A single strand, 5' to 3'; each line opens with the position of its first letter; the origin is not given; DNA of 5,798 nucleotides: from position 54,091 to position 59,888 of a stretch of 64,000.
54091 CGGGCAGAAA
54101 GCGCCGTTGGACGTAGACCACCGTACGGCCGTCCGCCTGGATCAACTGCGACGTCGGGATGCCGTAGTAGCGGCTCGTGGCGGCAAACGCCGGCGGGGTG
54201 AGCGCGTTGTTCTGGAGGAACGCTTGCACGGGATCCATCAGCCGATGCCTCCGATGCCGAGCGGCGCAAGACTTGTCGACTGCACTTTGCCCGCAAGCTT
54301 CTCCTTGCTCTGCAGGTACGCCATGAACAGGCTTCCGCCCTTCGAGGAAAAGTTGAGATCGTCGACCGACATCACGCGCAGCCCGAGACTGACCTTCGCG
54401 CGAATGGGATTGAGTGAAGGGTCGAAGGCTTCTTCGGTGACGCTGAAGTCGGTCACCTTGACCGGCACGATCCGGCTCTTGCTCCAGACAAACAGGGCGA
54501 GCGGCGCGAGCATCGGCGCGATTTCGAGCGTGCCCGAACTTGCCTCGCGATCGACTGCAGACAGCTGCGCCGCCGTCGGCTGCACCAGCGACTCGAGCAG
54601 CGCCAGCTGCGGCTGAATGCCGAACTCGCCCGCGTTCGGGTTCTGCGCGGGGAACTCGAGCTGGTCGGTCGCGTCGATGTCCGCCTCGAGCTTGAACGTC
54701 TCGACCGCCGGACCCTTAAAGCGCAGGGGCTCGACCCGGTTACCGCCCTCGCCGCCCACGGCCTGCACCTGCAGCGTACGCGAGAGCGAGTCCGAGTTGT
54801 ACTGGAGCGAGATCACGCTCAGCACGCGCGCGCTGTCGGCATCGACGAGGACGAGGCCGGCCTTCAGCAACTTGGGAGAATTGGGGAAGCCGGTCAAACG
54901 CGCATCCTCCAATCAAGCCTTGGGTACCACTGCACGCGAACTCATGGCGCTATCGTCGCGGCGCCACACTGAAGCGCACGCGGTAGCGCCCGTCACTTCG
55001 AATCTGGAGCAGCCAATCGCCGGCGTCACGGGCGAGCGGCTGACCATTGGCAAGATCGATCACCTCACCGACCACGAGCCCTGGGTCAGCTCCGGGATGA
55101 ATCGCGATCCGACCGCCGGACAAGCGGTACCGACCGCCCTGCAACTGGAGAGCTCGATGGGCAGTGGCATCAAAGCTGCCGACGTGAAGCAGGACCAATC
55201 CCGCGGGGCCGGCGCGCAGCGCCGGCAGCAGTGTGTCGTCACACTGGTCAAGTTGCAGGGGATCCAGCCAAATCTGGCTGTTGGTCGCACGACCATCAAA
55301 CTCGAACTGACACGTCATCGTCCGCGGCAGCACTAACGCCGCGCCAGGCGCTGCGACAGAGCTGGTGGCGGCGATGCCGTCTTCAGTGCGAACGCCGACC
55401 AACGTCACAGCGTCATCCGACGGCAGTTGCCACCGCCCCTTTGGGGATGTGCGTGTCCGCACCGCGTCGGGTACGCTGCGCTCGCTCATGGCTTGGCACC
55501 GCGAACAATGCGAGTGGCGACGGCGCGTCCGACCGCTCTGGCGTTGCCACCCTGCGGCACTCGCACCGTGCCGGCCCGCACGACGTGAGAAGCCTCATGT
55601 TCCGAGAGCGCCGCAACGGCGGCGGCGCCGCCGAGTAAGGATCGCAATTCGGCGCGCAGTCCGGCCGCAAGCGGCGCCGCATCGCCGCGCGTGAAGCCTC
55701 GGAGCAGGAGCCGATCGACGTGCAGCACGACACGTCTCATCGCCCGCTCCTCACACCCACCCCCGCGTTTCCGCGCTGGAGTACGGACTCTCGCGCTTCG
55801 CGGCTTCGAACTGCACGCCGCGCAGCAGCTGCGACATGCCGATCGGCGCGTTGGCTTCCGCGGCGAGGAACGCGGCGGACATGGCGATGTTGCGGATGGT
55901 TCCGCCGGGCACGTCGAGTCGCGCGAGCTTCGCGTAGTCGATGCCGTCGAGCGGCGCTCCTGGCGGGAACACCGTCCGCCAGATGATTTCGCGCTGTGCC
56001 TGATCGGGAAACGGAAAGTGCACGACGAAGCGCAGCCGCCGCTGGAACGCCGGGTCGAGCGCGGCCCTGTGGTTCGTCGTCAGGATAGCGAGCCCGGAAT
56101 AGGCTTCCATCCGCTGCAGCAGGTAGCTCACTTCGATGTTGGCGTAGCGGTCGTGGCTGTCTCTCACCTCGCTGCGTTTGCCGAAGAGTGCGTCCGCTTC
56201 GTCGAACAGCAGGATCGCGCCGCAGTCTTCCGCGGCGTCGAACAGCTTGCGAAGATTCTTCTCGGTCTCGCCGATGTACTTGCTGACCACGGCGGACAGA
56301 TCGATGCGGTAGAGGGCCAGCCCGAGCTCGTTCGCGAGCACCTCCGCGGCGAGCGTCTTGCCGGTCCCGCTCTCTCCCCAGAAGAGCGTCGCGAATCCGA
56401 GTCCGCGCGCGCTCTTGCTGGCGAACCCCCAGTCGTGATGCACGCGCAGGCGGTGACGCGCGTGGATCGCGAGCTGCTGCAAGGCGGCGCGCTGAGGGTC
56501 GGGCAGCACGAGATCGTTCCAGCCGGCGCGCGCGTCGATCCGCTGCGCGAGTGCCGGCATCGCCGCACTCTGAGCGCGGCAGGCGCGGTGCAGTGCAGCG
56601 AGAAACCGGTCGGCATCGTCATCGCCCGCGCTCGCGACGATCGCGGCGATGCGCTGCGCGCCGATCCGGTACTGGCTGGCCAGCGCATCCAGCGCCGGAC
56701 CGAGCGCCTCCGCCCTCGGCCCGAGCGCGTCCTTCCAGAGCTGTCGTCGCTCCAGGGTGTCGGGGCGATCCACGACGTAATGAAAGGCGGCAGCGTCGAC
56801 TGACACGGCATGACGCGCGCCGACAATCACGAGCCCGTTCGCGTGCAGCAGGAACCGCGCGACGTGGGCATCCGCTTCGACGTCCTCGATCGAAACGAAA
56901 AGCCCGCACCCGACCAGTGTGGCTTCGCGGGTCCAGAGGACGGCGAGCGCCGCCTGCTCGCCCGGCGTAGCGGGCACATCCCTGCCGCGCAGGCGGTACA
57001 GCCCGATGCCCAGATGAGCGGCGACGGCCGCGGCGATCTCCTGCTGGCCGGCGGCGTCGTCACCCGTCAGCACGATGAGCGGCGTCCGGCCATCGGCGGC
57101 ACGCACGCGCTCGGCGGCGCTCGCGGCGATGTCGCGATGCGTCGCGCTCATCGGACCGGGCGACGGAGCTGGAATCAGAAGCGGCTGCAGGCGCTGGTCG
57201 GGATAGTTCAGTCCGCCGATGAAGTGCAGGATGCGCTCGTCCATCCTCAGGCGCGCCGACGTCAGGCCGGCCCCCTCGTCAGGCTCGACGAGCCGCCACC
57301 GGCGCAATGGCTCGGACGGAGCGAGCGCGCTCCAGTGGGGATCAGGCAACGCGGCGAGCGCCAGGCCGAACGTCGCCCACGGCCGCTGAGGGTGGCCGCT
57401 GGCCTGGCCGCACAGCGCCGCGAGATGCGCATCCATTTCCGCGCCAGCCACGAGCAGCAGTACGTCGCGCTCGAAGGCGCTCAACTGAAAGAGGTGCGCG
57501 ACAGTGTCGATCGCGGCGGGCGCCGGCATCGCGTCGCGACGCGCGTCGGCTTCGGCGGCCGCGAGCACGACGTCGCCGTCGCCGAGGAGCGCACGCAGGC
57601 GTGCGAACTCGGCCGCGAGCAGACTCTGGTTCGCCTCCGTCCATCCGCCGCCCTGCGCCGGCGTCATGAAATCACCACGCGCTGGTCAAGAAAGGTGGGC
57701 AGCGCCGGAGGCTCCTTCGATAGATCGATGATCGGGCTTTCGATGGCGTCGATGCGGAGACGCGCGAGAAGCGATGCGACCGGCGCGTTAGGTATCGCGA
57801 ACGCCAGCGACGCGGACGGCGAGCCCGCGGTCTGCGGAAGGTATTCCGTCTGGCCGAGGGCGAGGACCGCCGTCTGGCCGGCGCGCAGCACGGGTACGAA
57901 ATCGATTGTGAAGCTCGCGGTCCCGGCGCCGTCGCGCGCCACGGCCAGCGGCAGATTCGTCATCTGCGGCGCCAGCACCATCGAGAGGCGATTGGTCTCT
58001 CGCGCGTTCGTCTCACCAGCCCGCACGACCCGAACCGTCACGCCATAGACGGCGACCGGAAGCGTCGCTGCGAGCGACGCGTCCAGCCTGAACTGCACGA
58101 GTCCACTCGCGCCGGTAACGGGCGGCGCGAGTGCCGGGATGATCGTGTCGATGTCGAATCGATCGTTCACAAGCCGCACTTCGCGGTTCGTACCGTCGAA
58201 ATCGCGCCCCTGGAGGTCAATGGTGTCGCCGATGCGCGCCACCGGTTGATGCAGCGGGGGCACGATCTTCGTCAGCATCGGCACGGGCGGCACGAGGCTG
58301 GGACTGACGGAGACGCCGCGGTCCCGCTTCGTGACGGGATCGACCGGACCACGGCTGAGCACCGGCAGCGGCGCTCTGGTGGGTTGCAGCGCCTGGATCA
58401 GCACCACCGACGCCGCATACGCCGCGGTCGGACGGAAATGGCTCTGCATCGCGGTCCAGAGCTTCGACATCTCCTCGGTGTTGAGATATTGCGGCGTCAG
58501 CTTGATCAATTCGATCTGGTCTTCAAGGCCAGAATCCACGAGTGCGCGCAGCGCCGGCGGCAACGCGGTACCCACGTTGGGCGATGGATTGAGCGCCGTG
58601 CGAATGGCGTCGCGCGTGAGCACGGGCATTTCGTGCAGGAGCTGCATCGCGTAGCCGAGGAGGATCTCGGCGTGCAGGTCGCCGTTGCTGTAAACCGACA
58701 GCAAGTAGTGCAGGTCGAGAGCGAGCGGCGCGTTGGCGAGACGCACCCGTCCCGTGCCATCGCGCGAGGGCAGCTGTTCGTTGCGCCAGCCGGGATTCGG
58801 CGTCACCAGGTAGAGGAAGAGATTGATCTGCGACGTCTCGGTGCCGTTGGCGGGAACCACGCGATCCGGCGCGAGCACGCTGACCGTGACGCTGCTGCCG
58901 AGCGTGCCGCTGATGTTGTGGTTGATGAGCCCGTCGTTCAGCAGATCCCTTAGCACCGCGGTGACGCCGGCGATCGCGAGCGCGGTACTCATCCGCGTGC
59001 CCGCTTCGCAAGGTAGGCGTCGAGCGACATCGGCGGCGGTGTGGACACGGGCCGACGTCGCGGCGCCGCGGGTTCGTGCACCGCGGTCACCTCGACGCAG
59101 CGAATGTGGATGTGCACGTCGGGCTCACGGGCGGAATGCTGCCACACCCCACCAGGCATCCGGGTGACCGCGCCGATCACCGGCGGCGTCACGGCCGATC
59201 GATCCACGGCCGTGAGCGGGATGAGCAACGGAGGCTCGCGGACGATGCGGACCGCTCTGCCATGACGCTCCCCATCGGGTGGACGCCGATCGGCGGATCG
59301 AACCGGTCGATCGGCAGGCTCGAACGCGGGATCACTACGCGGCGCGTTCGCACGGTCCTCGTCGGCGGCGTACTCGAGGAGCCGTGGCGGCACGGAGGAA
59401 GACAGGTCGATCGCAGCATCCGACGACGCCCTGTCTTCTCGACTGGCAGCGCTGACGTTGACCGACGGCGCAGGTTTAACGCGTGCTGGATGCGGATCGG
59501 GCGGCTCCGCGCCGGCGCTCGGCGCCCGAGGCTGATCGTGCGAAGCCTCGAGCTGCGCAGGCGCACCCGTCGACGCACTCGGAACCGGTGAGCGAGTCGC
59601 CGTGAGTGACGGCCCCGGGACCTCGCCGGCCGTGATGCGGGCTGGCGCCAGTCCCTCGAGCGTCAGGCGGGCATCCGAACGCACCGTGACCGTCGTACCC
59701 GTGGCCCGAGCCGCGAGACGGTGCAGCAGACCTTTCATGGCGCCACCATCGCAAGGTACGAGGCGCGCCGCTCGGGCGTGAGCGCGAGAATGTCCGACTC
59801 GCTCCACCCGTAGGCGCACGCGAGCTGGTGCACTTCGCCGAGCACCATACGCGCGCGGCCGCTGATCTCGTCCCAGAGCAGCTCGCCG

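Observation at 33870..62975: Complete contractile injection system (eCIS / phage-tail-like particle) operon, about 29 kb on one strand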

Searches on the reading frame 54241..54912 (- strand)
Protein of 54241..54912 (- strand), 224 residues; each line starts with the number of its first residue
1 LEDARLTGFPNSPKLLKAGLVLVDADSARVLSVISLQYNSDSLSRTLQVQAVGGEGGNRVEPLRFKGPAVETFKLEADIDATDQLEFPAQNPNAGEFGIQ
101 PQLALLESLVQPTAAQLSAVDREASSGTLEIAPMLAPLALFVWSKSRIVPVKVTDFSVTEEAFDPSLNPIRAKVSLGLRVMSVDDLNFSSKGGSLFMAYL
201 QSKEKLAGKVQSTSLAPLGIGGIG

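Call 4: search_protein_families(library=pfam, proteins=[window:54241-54912:-], max_evalue=0.01)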
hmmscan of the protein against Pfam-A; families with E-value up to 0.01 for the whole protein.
window:54241-54912:- (224 aa): 1 family
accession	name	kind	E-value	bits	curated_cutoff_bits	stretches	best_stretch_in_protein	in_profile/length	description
PF19266.4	CIS_tube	-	5.2e-05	23.5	27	1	31-179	20-148/158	Contractile injection system tube protein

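Call 96: search_protein_families(library=phrogs, proteins=[window:54241-54912:-], max_evalue=0.01)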
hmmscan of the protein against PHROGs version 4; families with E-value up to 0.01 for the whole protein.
window:54241-54912:- (224 aa): 0 families

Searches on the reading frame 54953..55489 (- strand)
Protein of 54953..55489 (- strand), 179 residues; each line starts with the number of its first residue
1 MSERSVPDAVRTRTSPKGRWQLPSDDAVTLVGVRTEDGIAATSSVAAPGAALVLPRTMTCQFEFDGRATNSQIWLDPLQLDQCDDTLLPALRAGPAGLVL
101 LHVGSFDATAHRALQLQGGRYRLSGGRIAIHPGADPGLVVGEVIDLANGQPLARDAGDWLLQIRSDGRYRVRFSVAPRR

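Call 4: search_protein_families(library=pfam, proteins=[window:54953-55489:-], max_evalue=0.01)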
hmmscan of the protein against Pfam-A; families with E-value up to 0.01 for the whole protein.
window:54953-55489:- (179 aa): 0 families

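Call 32: search_protein_families(library=ncbifam, proteins=[window:54953-55489:-], max_evalue=0.01)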
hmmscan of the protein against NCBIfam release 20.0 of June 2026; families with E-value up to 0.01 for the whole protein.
window:54953-55489:- (179 aa): 0 families

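Call 36: find_homologous_proteins(query=window:54953-55489:-, max_evalue=0.001)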
Query window:54953-55489:- (179 aa): 7 proteins with E <= 0.001 among 723 candidates.
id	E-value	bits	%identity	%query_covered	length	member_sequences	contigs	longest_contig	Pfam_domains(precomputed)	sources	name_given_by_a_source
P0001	2.8e-113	394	100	100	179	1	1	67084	-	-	-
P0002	7.8e-79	281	78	94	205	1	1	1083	-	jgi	jgi:hypothetical protein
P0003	6.8e-74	265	74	94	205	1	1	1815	-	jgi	jgi:hypothetical protein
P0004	6.4e-60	220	64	93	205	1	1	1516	-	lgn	-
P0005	1.7e-58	215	63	93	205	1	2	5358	-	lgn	-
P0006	5.2e-54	200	64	83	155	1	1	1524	-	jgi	jgi:hypothetical protein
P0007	6.0e-52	194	59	92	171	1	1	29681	-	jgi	jgi:hypothetical protein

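Call 37: find_encoding_contigs(protein=P0007, flank=10000, max_places=3)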
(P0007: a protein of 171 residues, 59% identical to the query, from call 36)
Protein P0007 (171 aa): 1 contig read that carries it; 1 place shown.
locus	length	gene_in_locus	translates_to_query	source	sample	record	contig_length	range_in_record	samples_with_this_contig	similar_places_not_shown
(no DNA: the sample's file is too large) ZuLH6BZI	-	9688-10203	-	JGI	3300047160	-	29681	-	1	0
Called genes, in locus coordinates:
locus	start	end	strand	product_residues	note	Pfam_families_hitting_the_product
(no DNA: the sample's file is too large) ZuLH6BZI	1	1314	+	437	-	?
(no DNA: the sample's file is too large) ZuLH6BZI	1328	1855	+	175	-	PF06841:Phage_T4_gp19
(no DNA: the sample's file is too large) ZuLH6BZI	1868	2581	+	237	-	PF12322:T4_baseplate (faint)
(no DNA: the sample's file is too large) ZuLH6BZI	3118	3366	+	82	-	-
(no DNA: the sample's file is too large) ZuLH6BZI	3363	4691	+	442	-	PF14065:Pvc16_N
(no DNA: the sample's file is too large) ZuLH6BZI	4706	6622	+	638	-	PF22977:WHD, PF00004:AAA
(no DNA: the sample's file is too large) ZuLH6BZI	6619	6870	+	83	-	-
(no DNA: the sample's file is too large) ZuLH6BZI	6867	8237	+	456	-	PF13699:eCIS_core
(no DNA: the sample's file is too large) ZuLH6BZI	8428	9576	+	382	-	PF13699:eCIS_core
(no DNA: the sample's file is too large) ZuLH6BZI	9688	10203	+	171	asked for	-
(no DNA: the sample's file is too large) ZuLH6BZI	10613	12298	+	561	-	PF13699:eCIS_core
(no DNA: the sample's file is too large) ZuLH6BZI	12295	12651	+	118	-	-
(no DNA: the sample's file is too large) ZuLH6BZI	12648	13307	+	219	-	PF19266:CIS_tube (weak)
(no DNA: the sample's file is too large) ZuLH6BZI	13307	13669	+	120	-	-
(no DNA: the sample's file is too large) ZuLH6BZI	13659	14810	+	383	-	-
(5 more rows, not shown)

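Call 38: find_encoding_contigs(protein=P0005, flank=10000, max_places=3)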
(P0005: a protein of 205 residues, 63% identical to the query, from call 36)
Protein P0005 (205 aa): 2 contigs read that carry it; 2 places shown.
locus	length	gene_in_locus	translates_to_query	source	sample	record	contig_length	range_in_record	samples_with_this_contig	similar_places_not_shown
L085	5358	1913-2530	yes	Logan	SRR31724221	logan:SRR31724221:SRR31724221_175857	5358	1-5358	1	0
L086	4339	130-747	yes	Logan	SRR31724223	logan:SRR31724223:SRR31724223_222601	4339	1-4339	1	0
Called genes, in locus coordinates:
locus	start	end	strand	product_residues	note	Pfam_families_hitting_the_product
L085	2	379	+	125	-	?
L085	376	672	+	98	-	-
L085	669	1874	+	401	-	PF13699:eCIS_core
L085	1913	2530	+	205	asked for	-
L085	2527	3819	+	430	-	PF13699:eCIS_core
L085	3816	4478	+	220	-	-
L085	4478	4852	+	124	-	-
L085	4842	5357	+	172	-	?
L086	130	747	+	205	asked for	-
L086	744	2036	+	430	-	PF13699:eCIS_core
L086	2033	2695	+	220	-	-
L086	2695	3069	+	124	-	-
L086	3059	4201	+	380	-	-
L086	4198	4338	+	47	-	?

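Call 78: search_protein_families(library=pfam, proteins=[P0002], max_evalue=1)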
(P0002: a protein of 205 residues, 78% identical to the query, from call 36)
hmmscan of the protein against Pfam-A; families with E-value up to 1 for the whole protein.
P0002 (205 aa): 2 families
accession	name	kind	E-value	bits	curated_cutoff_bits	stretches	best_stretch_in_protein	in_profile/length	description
PF13620.12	CarboxypepD_reg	-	0.0081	16.9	32.3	1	6-50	2-47/82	Carboxypeptidase regulatory-like domain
PF09142.17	TruB_C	-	0.055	13.6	28.7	0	42-77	3-39/56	tRNA Pseudouridine synthase II, C terminal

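Call 83: predict_structure(alignment_id=A3)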
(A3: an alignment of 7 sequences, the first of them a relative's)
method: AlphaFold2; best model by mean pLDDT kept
length: 179 residues; sequences in the alignment: 7
mean_pLDDT: 40.8   pTM: 0.37
mean pLDDT of the five models: 40.8, 36.9, 36.7, 35.6, 35.1
residues with pLDDT >= 90: 0; 70-90: 3; 50-70: 30; < 50: 146
segments of 3 or more residues with pLDDT < 50: 1-60, 64-136, 157-166
pLDDT, mean of each block of 10 residues (from residue 1): 27 34 31 28 33 42 45 39 32 28 37 42 41 47 68 53 52 56
secondary structure, 60 per line:
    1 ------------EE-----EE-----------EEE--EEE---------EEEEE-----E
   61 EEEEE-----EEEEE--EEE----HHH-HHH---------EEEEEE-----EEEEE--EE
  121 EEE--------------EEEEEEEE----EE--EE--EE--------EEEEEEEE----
elements in order: E33-35 E38-40 E50-54 E60-65 E71-75 E78-80 E101-106 E112-116 E119-123 E138-145 E168-175

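Call 96: search_protein_families(library=phrogs, proteins=[window:54953-55489:-], max_evalue=0.01)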
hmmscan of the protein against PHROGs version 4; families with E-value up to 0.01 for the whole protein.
window:54953-55489:- (179 aa): 0 families

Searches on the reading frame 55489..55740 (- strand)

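Call 4: search_protein_families(library=pfam, proteins=[window:55489-55740:-], max_evalue=0.01)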
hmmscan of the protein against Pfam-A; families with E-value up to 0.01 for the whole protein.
window:55489-55740:- (84 aa): 0 families

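Call 32: search_protein_families(library=ncbifam, proteins=[window:55489-55740:-], max_evalue=0.01)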
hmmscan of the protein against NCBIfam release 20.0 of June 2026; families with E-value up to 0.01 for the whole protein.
window:55489-55740:- (84 aa): 1 family
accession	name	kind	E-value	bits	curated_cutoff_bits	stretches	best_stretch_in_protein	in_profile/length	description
NF000354.1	glycotrans_Rgt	equivalog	0.0067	15.6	800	1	11-70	3-62/411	rifamycin-inactivating glycosyltransferase Rgt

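Call 78: search_protein_families(library=pfam, proteins=[window:55489-55740:-], max_evalue=1)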
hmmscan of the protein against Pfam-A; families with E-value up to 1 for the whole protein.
window:55489-55740:- (84 aa): 0 families

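Call 96: search_protein_families(library=phrogs, proteins=[window:55489-55740:-], max_evalue=0.01)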
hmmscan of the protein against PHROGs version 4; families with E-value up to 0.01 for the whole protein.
window:55489-55740:- (84 aa): 0 families

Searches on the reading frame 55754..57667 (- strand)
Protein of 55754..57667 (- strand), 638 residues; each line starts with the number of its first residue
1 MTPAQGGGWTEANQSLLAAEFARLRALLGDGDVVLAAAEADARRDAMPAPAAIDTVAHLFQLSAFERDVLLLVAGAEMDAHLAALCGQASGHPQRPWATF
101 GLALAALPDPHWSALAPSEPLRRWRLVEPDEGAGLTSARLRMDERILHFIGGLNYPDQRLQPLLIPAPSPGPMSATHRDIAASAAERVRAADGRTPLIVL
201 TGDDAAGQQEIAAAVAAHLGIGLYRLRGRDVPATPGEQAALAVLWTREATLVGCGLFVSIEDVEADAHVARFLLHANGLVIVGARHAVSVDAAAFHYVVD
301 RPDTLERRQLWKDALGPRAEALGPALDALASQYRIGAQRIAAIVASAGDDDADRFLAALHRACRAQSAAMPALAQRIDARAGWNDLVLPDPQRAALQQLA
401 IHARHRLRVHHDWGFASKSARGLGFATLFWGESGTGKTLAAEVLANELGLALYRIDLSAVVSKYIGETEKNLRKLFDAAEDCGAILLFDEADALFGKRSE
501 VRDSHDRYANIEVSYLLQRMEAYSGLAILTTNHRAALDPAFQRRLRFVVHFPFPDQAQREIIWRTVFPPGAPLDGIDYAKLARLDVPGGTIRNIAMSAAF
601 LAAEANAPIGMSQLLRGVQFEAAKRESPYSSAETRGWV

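Call 4: search_protein_families(library=pfam, proteins=[window:55754-57667:-], max_evalue=0.01)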
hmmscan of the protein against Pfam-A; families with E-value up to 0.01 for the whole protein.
window:55754-57667:- (638 aa): 3 families
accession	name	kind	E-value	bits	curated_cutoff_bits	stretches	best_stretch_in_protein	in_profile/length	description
PF00004.35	AAA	-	2.6e-26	93.1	21.2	1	428-553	2-129/131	ATPase family associated with various cellular activities (AAA)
PF22977.2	WHD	-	4.6e-15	56.3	27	1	42-162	87-219/221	Winged helix domain, variant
PF13189.12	Cytidylate_kin2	-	0.0062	17.2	28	0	431-483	6-57/176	Cytidylate kinase-like family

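Call 51: search_solved_structures(query=window:55754-57667:-, max_evalue=1e-10)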
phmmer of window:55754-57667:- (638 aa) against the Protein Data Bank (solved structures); distinct sequences matched with E-value up to 1e-10: 214 (the best 60 are shown).
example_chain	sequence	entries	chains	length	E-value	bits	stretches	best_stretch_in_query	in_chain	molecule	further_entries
5vc7_A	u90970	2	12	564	8.4e-32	114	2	427-560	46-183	VCP-like ATPase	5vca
6chs_H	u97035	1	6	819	9.2e-32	113.9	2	426-559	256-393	Putative cell division control protein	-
5g4g_A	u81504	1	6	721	2e-31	112.7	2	427-560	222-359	VCP-LIKE ATPASE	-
5g4f_A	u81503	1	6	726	2e-31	112.7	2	427-560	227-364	VCP-LIKE ATPASE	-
5c18_A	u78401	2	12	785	3.6e-31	111.9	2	427-559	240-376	Transitional endoplasmic reticulum ATPase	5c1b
6oaa_B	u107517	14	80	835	5.7e-31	111.2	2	426-566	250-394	Cell division control protein 48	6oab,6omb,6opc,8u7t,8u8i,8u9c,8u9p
8dar_A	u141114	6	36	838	5.7e-31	111.2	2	426-566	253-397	Cell division control protein 48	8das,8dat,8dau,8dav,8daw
7wub_C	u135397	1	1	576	5.9e-31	111.2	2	427-559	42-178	Transitional endoplasmic reticulum ATPase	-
7wub_D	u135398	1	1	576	6.1e-31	111.1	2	427-559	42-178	Transitional endoplasmic reticulum ATPase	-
6mck_A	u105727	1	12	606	7.9e-31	110.8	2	427-560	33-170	Transitional endoplasmic reticulum ATPase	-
7rlj_A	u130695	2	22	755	1.4e-30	110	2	427-559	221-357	Transitional endoplasmic reticulum ATPase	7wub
6oa9_A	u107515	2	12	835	1.4e-30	109.9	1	426-566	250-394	Cell division control protein 48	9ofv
8yka_A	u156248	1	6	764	1.5e-30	109.9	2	427-560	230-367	Transitional endoplasmic reticulum ATPase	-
7y4w_A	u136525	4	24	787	1.6e-30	109.8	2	427-559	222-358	Transitional endoplasmic reticulum ATPase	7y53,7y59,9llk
7rlf_A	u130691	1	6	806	1.7e-30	109.7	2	427-560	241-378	Transitional endoplasmic reticulum ATPase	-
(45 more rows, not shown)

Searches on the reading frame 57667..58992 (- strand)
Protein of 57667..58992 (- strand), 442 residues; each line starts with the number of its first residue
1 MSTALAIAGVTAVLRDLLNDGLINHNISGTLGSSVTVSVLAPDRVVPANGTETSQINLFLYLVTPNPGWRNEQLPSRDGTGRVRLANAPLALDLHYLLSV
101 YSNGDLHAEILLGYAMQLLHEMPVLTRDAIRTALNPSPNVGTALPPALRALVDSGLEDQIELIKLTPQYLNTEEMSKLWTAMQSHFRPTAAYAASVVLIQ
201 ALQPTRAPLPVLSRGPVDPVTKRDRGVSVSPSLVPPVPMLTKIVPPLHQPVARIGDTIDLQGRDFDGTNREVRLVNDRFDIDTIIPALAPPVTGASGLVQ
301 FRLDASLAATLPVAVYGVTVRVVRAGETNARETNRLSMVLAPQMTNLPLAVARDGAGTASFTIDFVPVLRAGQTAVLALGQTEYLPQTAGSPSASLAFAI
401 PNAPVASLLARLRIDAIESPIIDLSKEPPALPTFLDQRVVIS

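Call 4: search_protein_families(library=pfam, proteins=[window:57667-58992:-], max_evalue=0.01)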
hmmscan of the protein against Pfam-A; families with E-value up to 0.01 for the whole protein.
window:57667-58992:- (442 aa): 1 family
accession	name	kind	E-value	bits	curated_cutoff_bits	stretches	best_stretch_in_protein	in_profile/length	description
PF14065.11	Pvc16_N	-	1.7e-46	158.6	27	1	10-212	2-179/180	Pvc16 N-terminal domain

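Call 14: search_solved_structures(query=window:57667-58992:-, max_evalue=0.01)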
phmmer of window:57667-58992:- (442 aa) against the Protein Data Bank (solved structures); distinct sequences matched with E-value up to 0.01: 0.

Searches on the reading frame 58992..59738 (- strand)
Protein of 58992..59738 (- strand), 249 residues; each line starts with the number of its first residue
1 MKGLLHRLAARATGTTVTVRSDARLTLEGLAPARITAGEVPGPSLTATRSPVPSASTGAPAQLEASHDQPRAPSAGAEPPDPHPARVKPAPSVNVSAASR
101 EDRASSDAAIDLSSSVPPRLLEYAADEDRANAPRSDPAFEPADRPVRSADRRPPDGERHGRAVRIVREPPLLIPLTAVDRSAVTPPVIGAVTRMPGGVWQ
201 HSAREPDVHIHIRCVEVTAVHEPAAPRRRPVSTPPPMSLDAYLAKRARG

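Call 4: search_protein_families(library=pfam, proteins=[window:58992-59738:-], max_evalue=0.01)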
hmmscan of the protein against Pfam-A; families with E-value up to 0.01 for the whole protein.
window:58992-59738:- (249 aa): 0 families

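Call 32: search_protein_families(library=ncbifam, proteins=[window:58992-59738:-], max_evalue=0.01)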
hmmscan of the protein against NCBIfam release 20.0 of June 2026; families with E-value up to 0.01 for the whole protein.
window:58992-59738:- (249 aa): 0 families

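Call 78: search_protein_families(library=pfam, proteins=[window:58992-59738:-], max_evalue=1)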
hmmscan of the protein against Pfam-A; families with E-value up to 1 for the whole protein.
window:58992-59738:- (249 aa): 0 families

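Call 96: search_protein_families(library=phrogs, proteins=[window:58992-59738:-], max_evalue=0.01)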
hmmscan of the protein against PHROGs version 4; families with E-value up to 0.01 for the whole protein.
window:58992-59738:- (249 aa): 1 family
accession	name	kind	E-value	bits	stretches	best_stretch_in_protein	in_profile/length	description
phrog_35691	-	unknown function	0.009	16.9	0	10-113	23-126/230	-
